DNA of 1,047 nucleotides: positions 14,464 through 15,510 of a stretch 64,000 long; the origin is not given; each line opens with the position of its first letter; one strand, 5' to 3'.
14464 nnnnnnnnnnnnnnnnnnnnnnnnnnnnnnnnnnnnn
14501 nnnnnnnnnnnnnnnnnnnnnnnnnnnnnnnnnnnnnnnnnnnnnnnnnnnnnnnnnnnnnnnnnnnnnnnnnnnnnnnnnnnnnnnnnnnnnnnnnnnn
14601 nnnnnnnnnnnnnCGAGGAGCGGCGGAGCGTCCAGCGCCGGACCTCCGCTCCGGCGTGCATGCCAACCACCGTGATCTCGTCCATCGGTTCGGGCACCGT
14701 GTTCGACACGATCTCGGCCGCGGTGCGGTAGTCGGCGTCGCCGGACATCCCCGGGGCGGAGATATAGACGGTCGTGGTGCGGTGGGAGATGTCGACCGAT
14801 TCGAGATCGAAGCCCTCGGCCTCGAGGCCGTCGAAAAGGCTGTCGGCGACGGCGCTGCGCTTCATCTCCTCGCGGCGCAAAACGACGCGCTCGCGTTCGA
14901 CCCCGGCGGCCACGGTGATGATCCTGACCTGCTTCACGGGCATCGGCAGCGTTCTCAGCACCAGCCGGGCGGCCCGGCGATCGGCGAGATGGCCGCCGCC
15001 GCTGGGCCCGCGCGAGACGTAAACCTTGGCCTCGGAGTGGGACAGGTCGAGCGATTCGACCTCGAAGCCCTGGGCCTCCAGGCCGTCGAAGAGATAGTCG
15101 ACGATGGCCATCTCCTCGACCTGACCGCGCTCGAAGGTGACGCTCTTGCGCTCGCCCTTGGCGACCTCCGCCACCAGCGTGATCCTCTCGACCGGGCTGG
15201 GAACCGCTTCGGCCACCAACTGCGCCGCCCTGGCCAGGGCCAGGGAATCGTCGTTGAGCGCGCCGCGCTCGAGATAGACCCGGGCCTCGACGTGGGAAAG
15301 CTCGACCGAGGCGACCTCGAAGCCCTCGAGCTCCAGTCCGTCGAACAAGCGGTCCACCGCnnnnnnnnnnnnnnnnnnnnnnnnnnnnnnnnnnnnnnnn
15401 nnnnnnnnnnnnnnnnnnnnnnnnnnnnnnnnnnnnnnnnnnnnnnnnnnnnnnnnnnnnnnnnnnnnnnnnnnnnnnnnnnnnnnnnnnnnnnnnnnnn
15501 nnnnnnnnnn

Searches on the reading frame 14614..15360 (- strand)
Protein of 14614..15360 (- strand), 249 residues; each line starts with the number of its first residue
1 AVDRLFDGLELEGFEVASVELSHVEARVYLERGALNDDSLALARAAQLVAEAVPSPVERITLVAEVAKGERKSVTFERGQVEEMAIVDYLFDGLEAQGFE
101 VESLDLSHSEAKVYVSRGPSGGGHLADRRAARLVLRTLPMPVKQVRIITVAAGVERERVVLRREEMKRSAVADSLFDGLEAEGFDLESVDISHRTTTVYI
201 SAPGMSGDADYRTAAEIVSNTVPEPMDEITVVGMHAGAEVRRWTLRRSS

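Call 33: search_protein_families(library=pfam, proteins=[window:14614-15360:-], max_evalue=10)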
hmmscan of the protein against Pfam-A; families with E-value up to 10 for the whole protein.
seq(249 aa): 4 families
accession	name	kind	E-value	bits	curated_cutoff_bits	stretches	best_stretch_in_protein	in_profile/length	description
PF06082.17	YjbH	-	9.9e-13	48.2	24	3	9-85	280-357/658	Exopolysaccharide biosynthesis protein YbjH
PF22504.1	DUF6993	-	0.025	15.1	25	1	169-203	10-44/83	Domain of unknown function (DUF6993)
PF02120.21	Flg_hook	-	0.061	13.6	29.8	0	90-110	60-80/85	Flagellar hook-length control protein FliK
PF02873.21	MurB_C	-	0.072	13.7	27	1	4-47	37-81/99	UDP-N-acetylenolpyruvoylglucosamine reductase, C-terminal domain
